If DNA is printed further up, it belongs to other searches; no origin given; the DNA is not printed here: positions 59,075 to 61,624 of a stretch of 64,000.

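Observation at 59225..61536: Intact orphan 749-aa split-G-domain GTPase with an integrase-arm-like N-terminus, inside a decayed defence islet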

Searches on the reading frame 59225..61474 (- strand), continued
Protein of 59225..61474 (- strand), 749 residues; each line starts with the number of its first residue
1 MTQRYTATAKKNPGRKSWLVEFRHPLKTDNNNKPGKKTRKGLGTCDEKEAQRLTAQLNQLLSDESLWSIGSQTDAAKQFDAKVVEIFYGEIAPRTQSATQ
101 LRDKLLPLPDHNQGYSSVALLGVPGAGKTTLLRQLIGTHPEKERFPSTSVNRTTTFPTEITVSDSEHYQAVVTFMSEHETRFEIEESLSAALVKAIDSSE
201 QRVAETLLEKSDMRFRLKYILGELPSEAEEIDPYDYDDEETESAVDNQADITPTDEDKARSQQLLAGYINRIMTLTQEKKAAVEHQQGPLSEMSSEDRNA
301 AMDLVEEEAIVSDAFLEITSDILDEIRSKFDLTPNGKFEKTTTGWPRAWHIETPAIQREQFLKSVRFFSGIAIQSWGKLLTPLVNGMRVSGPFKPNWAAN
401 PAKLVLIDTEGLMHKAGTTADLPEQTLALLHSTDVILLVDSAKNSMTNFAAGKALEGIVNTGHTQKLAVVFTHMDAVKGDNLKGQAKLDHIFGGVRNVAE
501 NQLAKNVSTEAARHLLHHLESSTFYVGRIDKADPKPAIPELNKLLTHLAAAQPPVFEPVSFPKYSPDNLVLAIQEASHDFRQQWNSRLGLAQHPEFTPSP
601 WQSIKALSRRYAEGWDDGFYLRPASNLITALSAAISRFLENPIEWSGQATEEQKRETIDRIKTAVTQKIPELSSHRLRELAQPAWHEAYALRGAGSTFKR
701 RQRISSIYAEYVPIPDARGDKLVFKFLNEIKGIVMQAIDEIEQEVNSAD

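Call 33: find_encoding_contigs(protein=P0013, flank=8000, max_places=6)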
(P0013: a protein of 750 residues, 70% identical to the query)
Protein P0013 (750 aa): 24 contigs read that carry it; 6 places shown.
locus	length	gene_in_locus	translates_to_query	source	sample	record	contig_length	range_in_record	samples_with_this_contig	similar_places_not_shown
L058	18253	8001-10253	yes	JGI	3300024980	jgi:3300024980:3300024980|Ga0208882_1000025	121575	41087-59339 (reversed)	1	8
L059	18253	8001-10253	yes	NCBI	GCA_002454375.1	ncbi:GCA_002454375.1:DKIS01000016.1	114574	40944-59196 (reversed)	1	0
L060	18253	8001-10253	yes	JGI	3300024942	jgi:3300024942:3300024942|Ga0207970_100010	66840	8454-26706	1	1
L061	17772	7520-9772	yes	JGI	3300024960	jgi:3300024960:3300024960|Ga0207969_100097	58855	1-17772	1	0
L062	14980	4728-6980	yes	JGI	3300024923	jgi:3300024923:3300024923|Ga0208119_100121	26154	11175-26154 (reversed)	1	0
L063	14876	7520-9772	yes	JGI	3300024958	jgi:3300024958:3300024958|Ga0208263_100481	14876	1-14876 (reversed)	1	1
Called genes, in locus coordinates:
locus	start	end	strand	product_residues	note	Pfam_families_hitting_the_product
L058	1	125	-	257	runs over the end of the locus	PF00119:ATP-synt_A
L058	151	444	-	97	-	PF03899:ATP-synt_I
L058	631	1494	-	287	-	PF02195:ParB_N, PF17762:HTH_ParB, PF23552:ParB_C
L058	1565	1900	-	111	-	-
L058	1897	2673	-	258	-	PF00142:Fer4_NifH (weak), PF01656:CbiA, PF02374:ArsA_ATPase, PF06564:CBP_BcsQ, PF09140:MipZ, PF10609:ParA, PF13614:AAA_31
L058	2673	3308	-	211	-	PF02527:GidB, PF05175:MTS, PF13847:Methyltransf_31 (weak)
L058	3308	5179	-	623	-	PF00890:FAD_binding_2 (faint), PF01134:GIDA, PF12831:FAD_oxidored, PF21680:GIDA_C_1st, PF13932:SAM_GIDA_C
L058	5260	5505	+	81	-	PF23876:DUF7230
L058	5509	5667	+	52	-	-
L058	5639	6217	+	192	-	PF02661:Fic (weak)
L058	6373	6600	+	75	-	PF11903:ParD_like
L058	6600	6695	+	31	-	-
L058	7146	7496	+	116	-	PF15781:ParE-like_toxin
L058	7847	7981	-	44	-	-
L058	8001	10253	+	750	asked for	PF01926:MMR_HSR1 (faint)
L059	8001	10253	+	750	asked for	PF01926:MMR_HSR1 (faint)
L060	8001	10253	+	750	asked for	PF01926:MMR_HSR1 (faint)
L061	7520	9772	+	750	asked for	PF01926:MMR_HSR1 (faint)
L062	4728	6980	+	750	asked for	PF01926:MMR_HSR1 (faint)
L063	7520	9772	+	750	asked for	PF01926:MMR_HSR1 (faint)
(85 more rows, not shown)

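Call 34: find_encoding_contigs(protein=P0077, flank=8000, max_places=2)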
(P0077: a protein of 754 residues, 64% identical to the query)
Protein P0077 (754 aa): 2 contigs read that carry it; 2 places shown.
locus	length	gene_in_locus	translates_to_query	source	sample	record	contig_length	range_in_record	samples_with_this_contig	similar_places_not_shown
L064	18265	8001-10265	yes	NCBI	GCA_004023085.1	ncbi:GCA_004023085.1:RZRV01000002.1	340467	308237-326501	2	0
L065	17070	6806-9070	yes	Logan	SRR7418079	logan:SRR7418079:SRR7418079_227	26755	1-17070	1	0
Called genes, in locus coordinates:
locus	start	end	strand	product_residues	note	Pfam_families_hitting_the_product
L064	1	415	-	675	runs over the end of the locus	PF01408:GFO_IDH_MocA, PF02894:GFO_IDH_MocA_C (weak), PF22725:GFO_IDH_MocA_C3, PF00248:Aldo_ket_red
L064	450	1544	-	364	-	PF00005:ABC_tran, PF17912:OB_MalK, PF08402:TOBE_2 (faint)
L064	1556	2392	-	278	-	PF00528:BPD_transp_1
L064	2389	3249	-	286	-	PF00528:BPD_transp_1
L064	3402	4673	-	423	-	PF01547:SBP_bac_1, PF13416:SBP_bac_8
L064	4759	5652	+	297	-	PF07883:Cupin_2 (weak), PF12833:HTH_18, PF00165:HTH_AraC (weak)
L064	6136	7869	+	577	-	PF20172:DUF6538, PF00589:Phage_integrase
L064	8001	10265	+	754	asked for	PF00350:Dynamin_N (faint), PF01926:MMR_HSR1 (faint)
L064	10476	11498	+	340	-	-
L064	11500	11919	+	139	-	-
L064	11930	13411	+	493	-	PF04851:ResIII (weak), PF00176:SNF2-rel_dom, PF00271:Helicase_C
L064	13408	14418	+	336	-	-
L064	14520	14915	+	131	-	PF05014:Nuc_deoxyrib_tr, PF15891:Nuc_deoxyri_tr2 (weak)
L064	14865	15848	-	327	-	-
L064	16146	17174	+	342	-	PF14072:DndB (weak)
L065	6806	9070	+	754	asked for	PF00350:Dynamin_N (faint), PF01926:MMR_HSR1 (faint)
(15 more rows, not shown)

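Call 35: find_encoding_contigs(protein=P0050, flank=8000, max_places=2)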
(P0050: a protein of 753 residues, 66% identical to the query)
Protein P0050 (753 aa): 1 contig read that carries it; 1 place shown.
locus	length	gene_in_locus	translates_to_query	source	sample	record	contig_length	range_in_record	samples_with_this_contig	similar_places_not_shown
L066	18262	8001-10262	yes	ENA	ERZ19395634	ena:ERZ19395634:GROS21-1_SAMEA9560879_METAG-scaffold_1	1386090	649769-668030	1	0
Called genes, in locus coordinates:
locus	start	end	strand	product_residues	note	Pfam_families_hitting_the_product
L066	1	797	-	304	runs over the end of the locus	PF00378:ECH_1, PF16113:ECH_2, PF00378:ECH_1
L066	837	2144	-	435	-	PF00211:Guanylate_cyc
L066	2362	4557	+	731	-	PF00141:peroxidase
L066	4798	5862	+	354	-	PF01979:Amidohydro_1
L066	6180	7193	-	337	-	PF08843:AbiEii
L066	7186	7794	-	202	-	PF19570:DUF6088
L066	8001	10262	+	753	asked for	PF01926:MMR_HSR1 (faint)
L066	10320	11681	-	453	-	PF13091:PLDc_2 (weak)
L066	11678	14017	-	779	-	-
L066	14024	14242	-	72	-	-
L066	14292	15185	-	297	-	PF13020:NOV_C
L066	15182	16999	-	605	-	PF00176:SNF2-rel_dom, PF00271:Helicase_C (weak)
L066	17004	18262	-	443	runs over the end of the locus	-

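Call 61: find_related_loci(query=A5, collection=metagenome_contigs, flank=4000)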
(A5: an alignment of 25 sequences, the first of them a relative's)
Query A5 (689 aa) in metagenome_contigs; peptide patterns used: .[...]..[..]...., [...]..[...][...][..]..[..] (x = any residue, [..] = any of these).
600 stretches matched a pattern (row limit reached: there are more); 7 encode a relative of the query (tblastn E <= 1e-3); 7 distinct loci.
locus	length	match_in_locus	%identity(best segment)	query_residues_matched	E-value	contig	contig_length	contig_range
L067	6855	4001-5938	41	15-673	6e-143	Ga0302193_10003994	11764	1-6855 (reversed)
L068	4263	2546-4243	40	15-593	7e-129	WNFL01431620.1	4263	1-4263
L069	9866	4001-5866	39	14-644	8e-122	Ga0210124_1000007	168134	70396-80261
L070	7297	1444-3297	37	14-644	6e-118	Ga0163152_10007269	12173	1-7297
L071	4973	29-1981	36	11-683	2e-115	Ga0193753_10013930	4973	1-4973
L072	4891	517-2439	33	13-681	2e-106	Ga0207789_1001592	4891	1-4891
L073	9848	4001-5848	38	13-644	6e-119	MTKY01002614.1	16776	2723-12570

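Call 66: find_homologous_proteins(query=P0193, max_evalue=1e-30)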
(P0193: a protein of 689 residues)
Query P0193 (689 aa): 3396 proteins with E <= 1e-30 among 8000 candidates; the best 120 are listed.
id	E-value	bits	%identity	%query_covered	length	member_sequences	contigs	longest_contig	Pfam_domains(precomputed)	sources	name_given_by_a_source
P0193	0.0e+0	1557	100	100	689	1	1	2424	PF01926.30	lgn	-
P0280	0.0e+0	1404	91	100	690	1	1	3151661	PF01926.30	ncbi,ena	-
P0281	0.0e+0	1308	85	100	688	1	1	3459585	PF01926.30,PF13401.13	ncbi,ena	-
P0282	0.0e+0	1267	82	100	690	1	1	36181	PF01926.30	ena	-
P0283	0.0e+0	1047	83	81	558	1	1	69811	-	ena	-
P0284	0.0e+0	1019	75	86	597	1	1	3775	-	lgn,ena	-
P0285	1.2e-255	869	59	97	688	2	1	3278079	-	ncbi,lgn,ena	-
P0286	3.7e-251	854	59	97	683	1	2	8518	-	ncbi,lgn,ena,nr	ncbi:MAG: hypothetical protein F4X58_13795 [Chloroflexi bacterium]|nr:hypothetical protein [Chlorofl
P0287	1.6e-237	809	57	97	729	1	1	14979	-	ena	-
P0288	1.7e-227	776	55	96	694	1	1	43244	-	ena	-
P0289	4.8e-222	758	54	96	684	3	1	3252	-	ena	-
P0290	5.4e-220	751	53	97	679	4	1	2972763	-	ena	-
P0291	2.5e-216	739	54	96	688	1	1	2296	-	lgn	-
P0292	5.2e-216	738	54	96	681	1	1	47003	-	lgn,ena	-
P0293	1.5e-213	729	53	96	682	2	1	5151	-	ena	-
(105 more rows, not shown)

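Call 67: find_encoding_contigs(protein=P0280, flank=6000, max_places=1)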
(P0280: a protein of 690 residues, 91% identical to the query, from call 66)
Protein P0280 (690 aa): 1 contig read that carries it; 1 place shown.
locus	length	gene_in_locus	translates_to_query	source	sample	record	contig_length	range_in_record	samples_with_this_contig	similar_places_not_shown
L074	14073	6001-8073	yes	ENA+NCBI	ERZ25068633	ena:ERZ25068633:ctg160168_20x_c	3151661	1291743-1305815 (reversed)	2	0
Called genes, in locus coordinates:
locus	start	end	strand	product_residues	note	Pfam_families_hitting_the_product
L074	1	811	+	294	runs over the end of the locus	PF00106:adh_short, PF13561:adh_short_C2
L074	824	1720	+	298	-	PF00106:adh_short, PF13561:adh_short_C2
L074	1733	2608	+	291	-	PF00106:adh_short, PF13561:adh_short_C2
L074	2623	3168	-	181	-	PF17179:Fer4_22 (faint), PF13237:Fer4_10 (weak), PF12838:Fer4_7, PF13183:Fer4_8 (weak), PF13187:Fer4_9, PF13484:Fer4_16, PF00037:Fer4, PF12797:Fer4_2 (weak), +4 more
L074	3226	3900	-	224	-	PF01144:CoA_trans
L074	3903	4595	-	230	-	PF01144:CoA_trans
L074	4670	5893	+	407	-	PF02515:CoA_transf_3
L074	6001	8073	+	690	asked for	PF01926:MMR_HSR1 (faint)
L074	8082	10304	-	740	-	PF18072:FGAR-AT_linker, PF00586:AIRS, PF02769:AIRS_C, PF00586:AIRS, PF02769:AIRS_C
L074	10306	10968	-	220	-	PF01965:DJ-1_PfpI (weak), PF13507:GATase_5, PF01174:SNO (weak), PF07685:GATase_3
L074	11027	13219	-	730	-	PF07697:7TMR-HDED, PF07698:7TM-7TMR_HD, PF01966:HD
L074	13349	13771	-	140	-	PF09424:YqeY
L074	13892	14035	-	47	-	-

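Call 68: find_encoding_contigs(protein=P0285, flank=6000, max_places=1)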
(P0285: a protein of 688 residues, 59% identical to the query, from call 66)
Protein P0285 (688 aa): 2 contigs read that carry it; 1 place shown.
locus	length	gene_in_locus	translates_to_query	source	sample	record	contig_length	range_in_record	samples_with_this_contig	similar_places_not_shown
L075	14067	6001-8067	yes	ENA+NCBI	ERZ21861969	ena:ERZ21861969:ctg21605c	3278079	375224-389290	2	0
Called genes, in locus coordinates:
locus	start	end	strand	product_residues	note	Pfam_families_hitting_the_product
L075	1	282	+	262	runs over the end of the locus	PF00106:adh_short, PF08659:KR, PF13561:adh_short_C2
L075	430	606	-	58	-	-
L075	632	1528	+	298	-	PF00106:adh_short, PF13561:adh_short_C2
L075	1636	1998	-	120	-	PF10097:DUF2335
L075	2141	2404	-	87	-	-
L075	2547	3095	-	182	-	PF17179:Fer4_22 (faint), PF25160:LdpA_Fe-S-bd (faint), PF12797:Fer4_2 (faint), PF13237:Fer4_10 (weak), PF12838:Fer4_7, PF13187:Fer4_9, PF13484:Fer4_16, PF00037:Fer4, +4 more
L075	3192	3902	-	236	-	PF01144:CoA_trans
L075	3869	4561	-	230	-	PF01144:CoA_trans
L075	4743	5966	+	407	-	PF02515:CoA_transf_3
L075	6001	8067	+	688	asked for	-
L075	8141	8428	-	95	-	-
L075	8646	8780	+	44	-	-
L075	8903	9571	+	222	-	PF12840:HTH_20 (faint)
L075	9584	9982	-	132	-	PF01609:DDE_Tnp_1, PF13586:DDE_Tnp_1_2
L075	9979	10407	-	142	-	PF13340:DUF4096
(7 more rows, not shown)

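Call 69: find_encoding_contigs(protein=P0290, flank=6000, max_places=1)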
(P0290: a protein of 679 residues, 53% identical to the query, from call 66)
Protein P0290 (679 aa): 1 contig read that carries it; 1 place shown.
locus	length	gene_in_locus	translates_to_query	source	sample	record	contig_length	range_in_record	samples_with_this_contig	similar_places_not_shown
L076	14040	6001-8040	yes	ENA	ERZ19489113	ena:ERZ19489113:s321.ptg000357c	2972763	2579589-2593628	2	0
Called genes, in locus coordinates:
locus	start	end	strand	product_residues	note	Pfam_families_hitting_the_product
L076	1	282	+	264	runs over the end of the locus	PF00106:adh_short, PF08659:KR, PF13561:adh_short_C2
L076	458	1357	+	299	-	PF00106:adh_short, PF13561:adh_short_C2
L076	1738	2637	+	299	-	PF00106:adh_short, PF13561:adh_short_C2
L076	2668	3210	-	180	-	PF17179:Fer4_22 (faint), PF25160:LdpA_Fe-S-bd (faint), PF13237:Fer4_10 (weak), PF12838:Fer4_7, PF13187:Fer4_9 (weak), PF13484:Fer4_16, PF12797:Fer4_2 (weak), PF00037:Fer4, +4 more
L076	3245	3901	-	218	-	PF01144:CoA_trans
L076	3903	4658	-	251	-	PF01144:CoA_trans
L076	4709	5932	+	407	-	PF02515:CoA_transf_3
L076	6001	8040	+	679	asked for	-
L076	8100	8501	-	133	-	-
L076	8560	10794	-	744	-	PF18072:FGAR-AT_linker, PF00586:AIRS, PF02769:AIRS_C, PF00586:AIRS, PF02769:AIRS_C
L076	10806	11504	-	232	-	PF13507:GATase_5, PF07685:GATase_3, PF00117:GATase (weak), PF01965:DJ-1_PfpI (weak)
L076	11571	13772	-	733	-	PF07697:7TMR-HDED, PF07698:7TM-7TMR_HD, PF01966:HD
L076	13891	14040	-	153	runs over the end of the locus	PF09424:YqeY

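Call 73: search_dna_similar(query=window:59225-61474:-, collection=plasmids, mode=protein, max_rows=25)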
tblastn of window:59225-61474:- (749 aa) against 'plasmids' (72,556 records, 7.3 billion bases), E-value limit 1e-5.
Records with a match: 11; places in all: 11; records where one place covers at least 80% of the query: 9.
Best place of each record, by identity: <60% 11.
By first word of the organism name: Rhodococcus 5; Rhizobium 2; Bradyrhizobium 1; Agrobacterium 1; Azospirillum 1; Caballeronia 1.
By predicted mobility (MOB-suite, as given by PLSDB): conjugative 4; non-mobilizable 4; mobilizable 3.
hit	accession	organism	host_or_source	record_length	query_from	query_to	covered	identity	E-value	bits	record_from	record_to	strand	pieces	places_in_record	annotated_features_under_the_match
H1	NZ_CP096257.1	Bradyrhizobium barranii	Glycine max cv. AC Glengarry,Cell ...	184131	4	738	98%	36.0%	7e-124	416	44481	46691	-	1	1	hypothetical protein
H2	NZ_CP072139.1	Agrobacterium sp. S7/73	Phyla canescens,cell culture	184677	4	747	99%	34.5%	2e-130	435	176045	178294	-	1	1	hypothetical protein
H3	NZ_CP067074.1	Rhizobium sp. AB2/73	Phyla canescens,cell culture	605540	4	747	99%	34.5%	2e-130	435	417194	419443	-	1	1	hypothetical protein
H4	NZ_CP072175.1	Rhizobium sp. AB2/73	Phyla canescens,cell culture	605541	4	747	99%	34.5%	2e-130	435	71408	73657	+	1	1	hypothetical protein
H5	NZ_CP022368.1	Azospirillum sp. TSH58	single cell,paddy soils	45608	4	740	98%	33.2%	4e-103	355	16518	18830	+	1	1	hypothetical protein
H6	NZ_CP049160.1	Caballeronia sp. SBC1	whole organism,soil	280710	5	740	98%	32.1%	1e-112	383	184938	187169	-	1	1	hypothetical protein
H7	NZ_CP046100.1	Rhodococcus sp. AQ5-07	Metagenomic Assembly,Chronically low ...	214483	96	746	87%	32.1%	2e-75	274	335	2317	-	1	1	hypothetical protein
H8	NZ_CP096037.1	Rhodococcus pyridinivorans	cell culture,soil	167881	95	742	87%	31.3%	8e-69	254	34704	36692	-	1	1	hypothetical protein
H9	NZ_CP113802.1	Rhodococcus pyridinivorans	sediment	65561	95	742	87%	30.9%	5e-71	261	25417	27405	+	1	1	hypothetical protein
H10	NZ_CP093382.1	Rhodococcus opacus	cell culture,forest soil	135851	101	713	70%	35.9%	2e-44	284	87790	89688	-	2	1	hypothetical protein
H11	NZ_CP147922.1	Rhodococcus qingshengii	sediment,mangrove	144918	101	647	73%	32.3%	3e-65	243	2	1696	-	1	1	none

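Call 74: search_dna_similar(query=window:59225-61474:-, collection=phages, mode=protein, max_rows=15)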
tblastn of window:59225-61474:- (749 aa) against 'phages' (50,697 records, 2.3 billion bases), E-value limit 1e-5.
No match.

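Call 75: get_annotated_region(hit=H8, flank=5000)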
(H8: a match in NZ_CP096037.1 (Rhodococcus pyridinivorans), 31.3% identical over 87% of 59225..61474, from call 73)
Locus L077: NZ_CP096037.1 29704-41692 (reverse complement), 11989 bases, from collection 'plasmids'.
description: Rhodococcus pyridinivorans strain Y6 plasmid unnamed2, complete sequence
organism: Rhodococcus pyridinivorans (NCBI taxid 103816)
taxonomy: Bacteria; Actinomycetota; Actinomycetes; Mycobacteriales; Nocardiaceae; Rhodococcus; Rhodococcus pyridinivorans
host: -; source: cell culture,soil; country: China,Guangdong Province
typing (MOB-suite, as given by PLSDB): conjugative; relaxase MOBF; mating-pair formation MPF_T
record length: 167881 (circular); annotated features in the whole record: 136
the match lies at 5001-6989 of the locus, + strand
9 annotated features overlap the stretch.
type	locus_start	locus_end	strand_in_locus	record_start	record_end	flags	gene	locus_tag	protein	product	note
CDS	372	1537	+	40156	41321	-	-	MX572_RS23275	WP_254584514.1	IS3 family transposase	-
CDS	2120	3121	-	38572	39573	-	-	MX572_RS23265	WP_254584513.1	IS481 family transposase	-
CDS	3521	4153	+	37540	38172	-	-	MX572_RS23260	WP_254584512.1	hypothetical protein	-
CDS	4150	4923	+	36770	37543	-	-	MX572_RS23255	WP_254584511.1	hypothetical protein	-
CDS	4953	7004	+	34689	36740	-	-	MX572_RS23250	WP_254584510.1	hypothetical protein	-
CDS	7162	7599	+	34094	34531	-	-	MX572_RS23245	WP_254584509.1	DUF732 domain-containing protein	-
CDS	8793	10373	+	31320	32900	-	-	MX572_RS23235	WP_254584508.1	Abi family protein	-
CDS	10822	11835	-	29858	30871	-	-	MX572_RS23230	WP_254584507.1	hypothetical protein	-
CDS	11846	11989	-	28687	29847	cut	-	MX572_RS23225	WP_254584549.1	tyrosine-type recombinase/integrase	GO:0015074 - DNA integration [Evidence IEA]; GO:0006310 - DNA recombination [Evidence IEA]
